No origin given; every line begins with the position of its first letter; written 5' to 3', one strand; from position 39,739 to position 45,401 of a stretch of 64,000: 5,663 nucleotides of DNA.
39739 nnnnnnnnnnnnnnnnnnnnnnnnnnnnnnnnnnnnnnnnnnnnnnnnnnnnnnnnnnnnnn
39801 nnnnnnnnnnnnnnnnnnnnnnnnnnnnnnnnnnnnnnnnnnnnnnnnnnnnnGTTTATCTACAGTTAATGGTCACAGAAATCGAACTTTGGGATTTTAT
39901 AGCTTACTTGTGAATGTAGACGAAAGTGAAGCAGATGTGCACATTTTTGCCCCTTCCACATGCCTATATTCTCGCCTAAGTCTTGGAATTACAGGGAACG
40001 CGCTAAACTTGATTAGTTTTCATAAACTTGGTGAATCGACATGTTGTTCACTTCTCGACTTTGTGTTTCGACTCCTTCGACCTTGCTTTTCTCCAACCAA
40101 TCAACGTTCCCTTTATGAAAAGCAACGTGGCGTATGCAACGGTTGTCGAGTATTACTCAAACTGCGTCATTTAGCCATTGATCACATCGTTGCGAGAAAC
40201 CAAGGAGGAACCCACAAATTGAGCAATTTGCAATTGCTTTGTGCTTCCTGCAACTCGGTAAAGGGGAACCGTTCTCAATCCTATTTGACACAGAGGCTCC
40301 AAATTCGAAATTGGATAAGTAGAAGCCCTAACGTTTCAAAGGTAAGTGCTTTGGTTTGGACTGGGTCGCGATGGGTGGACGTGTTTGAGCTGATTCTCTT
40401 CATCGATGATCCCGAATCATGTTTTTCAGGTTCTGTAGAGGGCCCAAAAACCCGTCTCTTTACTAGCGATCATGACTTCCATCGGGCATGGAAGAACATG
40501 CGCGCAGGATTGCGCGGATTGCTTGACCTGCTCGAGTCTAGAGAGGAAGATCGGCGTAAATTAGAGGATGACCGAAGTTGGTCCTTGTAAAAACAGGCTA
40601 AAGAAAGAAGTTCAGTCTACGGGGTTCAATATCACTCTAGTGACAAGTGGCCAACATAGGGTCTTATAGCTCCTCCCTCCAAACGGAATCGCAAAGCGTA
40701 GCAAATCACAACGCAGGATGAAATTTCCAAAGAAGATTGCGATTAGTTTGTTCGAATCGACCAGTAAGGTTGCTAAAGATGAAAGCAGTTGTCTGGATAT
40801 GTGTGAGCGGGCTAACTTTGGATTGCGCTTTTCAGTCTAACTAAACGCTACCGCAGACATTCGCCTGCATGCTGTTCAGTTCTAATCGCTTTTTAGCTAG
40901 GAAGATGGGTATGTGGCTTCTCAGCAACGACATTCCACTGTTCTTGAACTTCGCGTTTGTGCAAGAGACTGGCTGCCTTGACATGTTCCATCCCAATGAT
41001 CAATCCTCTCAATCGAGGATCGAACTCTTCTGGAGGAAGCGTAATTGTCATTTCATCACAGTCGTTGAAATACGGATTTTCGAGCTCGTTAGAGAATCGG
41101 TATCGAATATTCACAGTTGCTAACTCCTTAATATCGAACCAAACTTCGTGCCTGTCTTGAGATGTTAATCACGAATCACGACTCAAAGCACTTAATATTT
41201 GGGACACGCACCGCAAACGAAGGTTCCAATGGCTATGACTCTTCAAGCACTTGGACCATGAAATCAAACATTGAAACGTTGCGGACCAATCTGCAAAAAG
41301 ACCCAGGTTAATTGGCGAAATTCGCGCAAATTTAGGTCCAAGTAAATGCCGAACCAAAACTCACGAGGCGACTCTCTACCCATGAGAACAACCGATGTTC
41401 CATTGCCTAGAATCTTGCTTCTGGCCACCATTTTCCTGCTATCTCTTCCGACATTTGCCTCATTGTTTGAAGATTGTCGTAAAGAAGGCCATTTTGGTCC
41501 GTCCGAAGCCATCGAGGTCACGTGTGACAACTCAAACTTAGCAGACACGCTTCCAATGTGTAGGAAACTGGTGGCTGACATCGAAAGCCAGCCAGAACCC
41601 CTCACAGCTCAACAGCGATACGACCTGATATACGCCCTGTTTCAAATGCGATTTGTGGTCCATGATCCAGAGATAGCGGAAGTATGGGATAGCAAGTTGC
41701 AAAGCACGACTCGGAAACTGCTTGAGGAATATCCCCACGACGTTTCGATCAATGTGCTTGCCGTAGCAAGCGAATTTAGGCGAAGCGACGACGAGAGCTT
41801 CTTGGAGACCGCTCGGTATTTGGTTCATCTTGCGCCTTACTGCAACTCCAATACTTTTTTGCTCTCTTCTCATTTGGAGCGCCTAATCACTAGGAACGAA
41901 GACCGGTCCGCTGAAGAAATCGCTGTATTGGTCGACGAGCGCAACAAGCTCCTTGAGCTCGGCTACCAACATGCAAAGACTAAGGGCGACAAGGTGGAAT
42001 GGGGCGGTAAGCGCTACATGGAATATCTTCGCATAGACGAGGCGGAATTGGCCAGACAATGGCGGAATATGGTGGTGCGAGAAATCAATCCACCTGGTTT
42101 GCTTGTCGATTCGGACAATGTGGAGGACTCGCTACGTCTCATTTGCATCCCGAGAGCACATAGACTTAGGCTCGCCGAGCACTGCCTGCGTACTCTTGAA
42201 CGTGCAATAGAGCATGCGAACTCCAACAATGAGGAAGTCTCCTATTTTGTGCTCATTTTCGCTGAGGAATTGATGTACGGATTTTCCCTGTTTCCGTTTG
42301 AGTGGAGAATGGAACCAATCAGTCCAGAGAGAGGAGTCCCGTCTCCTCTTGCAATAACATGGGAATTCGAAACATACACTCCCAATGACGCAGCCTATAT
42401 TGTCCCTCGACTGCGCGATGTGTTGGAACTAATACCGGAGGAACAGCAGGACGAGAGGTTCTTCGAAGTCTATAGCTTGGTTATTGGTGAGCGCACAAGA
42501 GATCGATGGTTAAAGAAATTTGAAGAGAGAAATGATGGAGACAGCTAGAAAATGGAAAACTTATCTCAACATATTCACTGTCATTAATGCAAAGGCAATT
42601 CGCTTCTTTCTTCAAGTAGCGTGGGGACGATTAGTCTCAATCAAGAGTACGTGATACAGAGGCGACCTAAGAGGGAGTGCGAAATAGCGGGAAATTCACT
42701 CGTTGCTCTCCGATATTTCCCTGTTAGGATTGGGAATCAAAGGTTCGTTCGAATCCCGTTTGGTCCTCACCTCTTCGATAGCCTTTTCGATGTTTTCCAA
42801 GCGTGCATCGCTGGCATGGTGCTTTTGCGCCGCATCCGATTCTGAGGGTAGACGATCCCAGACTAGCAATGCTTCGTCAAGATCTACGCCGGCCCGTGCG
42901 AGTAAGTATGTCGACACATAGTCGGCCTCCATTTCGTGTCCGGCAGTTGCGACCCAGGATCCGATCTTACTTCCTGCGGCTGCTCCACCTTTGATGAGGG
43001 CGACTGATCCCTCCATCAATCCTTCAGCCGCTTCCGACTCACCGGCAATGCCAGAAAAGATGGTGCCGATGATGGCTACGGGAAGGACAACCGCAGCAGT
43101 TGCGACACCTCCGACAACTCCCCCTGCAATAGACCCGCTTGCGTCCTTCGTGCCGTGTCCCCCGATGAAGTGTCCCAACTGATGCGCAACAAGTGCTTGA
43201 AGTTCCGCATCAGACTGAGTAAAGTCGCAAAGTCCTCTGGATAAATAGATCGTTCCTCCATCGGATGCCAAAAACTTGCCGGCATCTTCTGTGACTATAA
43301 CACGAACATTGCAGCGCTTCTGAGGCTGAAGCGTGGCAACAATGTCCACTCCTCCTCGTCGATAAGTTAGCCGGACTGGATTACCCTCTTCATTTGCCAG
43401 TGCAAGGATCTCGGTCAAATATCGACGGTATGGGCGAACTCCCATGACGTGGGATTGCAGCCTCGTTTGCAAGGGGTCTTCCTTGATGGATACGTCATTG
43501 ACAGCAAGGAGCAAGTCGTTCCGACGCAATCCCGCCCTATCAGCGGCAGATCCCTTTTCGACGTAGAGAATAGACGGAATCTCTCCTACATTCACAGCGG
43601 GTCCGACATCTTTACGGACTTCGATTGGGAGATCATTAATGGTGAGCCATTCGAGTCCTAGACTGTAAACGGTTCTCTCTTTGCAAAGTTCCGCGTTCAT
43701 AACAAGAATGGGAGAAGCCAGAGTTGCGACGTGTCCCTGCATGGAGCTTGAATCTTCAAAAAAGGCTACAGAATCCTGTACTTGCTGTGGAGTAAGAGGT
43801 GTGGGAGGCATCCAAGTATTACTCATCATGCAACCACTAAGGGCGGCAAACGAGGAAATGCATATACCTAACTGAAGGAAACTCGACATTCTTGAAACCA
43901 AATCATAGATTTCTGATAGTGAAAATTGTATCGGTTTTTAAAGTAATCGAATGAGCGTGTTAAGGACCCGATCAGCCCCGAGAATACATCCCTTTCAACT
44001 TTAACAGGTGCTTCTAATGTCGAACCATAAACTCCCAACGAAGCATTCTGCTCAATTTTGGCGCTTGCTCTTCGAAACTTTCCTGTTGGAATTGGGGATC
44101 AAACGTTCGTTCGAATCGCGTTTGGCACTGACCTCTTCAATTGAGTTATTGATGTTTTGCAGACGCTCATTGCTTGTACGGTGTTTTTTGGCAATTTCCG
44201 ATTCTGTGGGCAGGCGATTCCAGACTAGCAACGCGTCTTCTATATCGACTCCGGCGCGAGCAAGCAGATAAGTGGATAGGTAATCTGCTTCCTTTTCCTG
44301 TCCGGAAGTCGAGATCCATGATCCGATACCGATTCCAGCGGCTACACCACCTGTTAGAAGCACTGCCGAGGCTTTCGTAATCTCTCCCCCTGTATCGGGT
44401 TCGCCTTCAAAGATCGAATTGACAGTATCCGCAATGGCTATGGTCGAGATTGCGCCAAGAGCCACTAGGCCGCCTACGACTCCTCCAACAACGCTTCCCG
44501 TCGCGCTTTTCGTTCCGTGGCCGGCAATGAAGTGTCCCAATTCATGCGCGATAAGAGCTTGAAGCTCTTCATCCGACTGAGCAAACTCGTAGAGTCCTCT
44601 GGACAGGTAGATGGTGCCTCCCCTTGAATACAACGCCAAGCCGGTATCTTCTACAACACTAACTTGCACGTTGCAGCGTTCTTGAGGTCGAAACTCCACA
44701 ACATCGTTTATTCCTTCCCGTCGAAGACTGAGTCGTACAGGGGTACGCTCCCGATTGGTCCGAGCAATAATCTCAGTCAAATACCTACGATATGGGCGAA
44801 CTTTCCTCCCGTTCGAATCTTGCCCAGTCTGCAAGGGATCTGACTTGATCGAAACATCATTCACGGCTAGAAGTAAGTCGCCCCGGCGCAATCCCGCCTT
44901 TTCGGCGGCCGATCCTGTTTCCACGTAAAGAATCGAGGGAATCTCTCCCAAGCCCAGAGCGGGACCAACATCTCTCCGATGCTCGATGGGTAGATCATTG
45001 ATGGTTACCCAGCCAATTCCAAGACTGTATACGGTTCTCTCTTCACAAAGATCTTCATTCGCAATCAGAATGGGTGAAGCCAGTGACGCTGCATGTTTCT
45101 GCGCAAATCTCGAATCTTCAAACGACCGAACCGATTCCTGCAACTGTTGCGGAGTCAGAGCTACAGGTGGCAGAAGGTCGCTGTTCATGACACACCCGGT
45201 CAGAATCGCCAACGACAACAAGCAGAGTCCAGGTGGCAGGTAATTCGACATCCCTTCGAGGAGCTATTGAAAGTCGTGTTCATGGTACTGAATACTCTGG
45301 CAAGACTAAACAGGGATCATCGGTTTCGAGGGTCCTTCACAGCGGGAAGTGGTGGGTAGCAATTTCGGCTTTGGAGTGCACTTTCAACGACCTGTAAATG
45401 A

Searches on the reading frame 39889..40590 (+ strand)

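Call 57: search_protein_families(library=pfam, proteins=[window:39889-40590:+], max_evalue=0.0001)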
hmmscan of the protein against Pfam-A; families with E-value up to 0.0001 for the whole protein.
window:39889-40590:+ (233 aa): 3 families
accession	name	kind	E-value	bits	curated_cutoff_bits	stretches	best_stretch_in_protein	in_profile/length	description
PF01844.29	HNH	-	3.1e-11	43.7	21.4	1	83-128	1-47/47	HNH endonuclease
PF14279.12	HNH_5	-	2e-09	37.6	27.5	1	83-137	1-55/56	HNH endonuclease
PF02945.21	Endonuclease_7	-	6.6e-06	26.4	23.6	1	70-128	13-66/82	Recombination endonuclease VII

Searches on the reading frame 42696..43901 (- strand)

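Call 57: search_protein_families(library=pfam, proteins=[window:42696-43901:-], max_evalue=0.0001)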
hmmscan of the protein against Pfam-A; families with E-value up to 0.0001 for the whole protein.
window:42696-43901:- (401 aa): 2 families
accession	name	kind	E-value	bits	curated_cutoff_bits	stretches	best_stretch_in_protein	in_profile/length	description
PF17820.7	PDZ_6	-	3.3e-09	36.8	27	1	111-143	2-33/54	PDZ domain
PF01435.24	Peptidase_M48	-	8.2e-09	36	20.3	1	213-373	44-184/186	Peptidase family M48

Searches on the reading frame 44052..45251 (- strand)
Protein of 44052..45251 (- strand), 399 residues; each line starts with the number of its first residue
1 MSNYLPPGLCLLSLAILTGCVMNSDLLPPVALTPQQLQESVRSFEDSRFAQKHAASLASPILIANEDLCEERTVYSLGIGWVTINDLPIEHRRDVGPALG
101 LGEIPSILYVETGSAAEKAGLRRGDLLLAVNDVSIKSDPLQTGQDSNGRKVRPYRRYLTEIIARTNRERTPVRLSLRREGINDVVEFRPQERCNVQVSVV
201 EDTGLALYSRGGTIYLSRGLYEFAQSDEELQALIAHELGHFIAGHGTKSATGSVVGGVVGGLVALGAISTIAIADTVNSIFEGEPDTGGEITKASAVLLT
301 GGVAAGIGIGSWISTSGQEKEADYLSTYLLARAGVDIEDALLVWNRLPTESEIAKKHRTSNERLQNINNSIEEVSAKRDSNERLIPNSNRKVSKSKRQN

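Call 57: search_protein_families(library=pfam, proteins=[window:44052-45251:-], max_evalue=0.0001)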
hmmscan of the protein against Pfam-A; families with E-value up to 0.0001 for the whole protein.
window:44052-45251:- (399 aa): 2 families
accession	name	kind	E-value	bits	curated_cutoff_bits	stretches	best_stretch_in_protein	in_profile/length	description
PF01435.24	Peptidase_M48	-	1e-14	55.2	20.3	1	209-369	44-184/186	Peptidase family M48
PF17820.7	PDZ_6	-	1.2e-09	38.1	27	1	107-138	2-32/54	PDZ domain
